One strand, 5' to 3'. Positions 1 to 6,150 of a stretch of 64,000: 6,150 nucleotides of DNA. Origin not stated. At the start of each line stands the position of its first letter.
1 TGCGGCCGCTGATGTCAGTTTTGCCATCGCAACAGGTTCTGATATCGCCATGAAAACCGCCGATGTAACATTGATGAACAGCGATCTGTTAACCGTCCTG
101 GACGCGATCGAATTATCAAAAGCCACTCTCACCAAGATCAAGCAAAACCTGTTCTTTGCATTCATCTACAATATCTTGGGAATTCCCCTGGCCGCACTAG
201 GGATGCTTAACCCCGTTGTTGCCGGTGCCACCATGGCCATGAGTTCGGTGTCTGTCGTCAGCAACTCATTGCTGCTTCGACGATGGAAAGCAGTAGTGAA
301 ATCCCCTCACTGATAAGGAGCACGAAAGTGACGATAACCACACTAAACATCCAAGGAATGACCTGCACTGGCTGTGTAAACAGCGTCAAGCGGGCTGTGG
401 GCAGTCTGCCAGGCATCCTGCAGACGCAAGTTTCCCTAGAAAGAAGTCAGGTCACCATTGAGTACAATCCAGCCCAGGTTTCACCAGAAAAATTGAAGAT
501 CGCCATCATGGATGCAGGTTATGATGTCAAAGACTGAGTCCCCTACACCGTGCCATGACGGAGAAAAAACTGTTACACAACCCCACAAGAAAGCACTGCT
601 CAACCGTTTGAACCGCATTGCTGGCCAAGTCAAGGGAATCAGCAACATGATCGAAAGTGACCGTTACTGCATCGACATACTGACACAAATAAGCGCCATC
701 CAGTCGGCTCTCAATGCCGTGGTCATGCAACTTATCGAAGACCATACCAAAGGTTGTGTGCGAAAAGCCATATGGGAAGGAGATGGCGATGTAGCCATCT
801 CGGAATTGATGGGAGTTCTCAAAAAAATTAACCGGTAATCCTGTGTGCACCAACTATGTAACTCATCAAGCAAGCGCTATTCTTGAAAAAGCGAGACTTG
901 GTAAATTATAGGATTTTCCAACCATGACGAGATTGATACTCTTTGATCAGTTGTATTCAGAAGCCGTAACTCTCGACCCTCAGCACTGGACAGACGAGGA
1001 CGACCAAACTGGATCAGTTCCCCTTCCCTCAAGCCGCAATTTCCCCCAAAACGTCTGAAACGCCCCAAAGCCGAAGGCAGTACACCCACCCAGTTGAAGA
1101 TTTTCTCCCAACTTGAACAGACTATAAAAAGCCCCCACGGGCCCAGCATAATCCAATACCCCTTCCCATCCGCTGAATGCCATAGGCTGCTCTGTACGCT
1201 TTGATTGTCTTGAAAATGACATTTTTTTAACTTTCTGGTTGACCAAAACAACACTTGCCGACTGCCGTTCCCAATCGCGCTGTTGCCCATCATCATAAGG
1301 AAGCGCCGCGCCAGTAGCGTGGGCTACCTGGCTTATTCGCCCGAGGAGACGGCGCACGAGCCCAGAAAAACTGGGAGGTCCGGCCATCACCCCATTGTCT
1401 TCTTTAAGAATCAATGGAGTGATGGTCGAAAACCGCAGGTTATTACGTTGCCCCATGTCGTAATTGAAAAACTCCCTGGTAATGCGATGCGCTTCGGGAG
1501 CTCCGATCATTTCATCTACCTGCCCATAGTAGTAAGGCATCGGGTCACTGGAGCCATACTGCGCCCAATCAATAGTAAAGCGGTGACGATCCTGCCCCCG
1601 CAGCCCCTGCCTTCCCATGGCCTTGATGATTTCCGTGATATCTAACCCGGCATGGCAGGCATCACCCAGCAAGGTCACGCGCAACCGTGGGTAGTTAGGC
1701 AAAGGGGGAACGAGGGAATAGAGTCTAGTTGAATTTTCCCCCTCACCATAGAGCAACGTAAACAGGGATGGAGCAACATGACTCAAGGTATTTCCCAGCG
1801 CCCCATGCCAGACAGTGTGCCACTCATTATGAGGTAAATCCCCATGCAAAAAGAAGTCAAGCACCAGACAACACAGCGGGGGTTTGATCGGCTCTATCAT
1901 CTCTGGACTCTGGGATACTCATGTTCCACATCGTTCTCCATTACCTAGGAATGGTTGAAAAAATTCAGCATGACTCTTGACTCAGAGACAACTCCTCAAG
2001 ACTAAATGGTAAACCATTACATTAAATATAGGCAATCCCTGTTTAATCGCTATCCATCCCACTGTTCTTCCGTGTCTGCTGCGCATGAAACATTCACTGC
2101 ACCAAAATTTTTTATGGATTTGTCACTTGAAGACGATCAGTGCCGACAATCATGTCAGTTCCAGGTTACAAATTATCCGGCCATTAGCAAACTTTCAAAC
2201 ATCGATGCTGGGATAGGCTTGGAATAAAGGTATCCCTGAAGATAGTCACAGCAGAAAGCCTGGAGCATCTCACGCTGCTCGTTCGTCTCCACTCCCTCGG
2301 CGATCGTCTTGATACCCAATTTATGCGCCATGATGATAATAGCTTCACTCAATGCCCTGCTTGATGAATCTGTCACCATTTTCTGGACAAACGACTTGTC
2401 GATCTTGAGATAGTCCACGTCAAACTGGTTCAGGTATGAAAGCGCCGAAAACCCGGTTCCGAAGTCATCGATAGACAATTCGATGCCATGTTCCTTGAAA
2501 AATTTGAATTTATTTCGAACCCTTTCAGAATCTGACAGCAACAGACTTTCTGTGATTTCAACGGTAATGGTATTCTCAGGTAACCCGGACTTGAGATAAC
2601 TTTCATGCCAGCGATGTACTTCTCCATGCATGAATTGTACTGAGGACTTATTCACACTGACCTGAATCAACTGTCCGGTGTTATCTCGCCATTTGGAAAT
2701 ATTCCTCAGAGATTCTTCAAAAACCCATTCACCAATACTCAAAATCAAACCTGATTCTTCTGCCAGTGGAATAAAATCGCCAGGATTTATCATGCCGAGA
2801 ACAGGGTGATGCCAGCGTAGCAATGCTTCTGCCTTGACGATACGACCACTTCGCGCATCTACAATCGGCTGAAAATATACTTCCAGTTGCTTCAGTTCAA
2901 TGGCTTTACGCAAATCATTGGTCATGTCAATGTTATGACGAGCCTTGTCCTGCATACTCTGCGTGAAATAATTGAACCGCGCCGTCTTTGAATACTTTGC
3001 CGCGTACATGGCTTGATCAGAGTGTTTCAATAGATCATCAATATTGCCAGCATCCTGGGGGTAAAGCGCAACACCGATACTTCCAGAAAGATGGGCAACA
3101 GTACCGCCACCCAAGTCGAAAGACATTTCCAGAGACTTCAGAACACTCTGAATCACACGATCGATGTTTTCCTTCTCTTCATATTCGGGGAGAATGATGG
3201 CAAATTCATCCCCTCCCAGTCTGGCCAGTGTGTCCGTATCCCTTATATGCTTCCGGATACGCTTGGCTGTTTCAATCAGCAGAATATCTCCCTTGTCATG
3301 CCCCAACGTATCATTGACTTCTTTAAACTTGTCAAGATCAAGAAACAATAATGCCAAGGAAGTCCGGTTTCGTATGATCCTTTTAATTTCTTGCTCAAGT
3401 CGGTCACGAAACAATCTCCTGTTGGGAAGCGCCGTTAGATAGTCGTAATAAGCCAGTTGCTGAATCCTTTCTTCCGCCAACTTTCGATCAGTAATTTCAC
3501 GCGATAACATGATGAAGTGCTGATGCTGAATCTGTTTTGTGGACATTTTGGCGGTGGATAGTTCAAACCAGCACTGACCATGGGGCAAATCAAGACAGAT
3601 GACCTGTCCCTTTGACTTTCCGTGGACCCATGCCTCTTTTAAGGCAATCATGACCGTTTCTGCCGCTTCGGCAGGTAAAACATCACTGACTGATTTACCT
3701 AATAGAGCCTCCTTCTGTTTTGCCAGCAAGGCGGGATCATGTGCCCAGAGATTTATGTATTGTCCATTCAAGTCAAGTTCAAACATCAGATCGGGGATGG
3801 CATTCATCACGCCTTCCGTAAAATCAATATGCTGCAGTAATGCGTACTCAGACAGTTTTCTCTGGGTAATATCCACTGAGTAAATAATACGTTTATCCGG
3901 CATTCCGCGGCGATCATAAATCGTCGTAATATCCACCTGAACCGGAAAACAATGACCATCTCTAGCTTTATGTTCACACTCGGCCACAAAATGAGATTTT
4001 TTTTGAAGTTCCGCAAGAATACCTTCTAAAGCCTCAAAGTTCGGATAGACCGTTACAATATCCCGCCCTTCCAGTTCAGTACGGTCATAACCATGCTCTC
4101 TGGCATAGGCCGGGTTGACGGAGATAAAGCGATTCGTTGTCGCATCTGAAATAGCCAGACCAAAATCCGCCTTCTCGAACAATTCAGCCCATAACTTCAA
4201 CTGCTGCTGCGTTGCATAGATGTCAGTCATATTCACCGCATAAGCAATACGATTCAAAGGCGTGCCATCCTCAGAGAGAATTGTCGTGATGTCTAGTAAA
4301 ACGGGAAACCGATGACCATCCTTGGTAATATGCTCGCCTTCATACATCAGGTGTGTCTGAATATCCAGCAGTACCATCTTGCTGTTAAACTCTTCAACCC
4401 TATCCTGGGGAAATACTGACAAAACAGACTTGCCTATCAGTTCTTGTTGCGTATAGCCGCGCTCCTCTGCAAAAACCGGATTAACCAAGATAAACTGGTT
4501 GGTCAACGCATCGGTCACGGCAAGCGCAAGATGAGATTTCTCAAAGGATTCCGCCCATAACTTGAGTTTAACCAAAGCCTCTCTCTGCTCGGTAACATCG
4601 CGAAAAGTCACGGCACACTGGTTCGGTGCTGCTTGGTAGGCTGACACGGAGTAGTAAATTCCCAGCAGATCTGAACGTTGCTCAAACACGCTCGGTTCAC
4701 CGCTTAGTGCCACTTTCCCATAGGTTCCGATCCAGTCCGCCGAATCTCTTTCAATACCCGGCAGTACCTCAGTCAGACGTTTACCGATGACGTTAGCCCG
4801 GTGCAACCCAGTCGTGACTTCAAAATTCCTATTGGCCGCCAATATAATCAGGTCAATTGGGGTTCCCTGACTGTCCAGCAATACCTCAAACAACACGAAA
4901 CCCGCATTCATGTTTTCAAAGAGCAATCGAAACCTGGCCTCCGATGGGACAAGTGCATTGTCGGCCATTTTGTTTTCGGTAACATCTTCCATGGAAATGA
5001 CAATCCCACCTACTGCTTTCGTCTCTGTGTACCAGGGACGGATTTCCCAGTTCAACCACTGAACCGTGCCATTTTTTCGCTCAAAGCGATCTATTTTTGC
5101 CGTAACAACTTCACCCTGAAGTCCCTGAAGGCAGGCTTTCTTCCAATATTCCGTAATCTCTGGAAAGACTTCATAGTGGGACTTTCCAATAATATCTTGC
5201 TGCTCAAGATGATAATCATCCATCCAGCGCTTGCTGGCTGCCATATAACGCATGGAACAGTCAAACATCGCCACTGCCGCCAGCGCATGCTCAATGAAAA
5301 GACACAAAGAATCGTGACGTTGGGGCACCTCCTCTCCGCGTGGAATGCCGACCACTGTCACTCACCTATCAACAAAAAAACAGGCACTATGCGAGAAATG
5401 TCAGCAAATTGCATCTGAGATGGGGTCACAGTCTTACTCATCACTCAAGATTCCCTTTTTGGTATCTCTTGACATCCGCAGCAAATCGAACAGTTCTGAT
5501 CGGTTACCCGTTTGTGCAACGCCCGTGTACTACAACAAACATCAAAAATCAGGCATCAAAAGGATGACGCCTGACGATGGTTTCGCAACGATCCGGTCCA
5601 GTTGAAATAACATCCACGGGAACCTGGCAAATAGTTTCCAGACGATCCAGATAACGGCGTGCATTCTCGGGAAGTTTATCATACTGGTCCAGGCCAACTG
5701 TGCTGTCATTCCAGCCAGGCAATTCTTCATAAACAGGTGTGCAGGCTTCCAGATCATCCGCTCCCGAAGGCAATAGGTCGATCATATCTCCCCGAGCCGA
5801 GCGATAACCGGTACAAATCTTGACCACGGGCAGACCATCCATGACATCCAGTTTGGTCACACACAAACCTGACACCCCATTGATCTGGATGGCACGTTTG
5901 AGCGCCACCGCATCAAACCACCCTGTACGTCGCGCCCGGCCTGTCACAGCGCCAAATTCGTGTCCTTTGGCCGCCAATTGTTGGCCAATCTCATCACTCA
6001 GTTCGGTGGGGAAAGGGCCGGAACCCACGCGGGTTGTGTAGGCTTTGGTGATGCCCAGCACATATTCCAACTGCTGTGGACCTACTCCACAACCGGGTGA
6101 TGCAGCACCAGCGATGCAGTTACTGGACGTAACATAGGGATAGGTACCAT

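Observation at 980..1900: Stand-alone Cas6 with no cas partners or CRISPR array in the window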

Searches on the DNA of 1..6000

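Call 78: search_rna_families(source=window, start=1, end=6000, threshold=evalue, max_evalue=0.1)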
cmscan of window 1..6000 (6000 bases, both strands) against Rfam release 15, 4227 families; matches with E-value up to 0.1: 0.
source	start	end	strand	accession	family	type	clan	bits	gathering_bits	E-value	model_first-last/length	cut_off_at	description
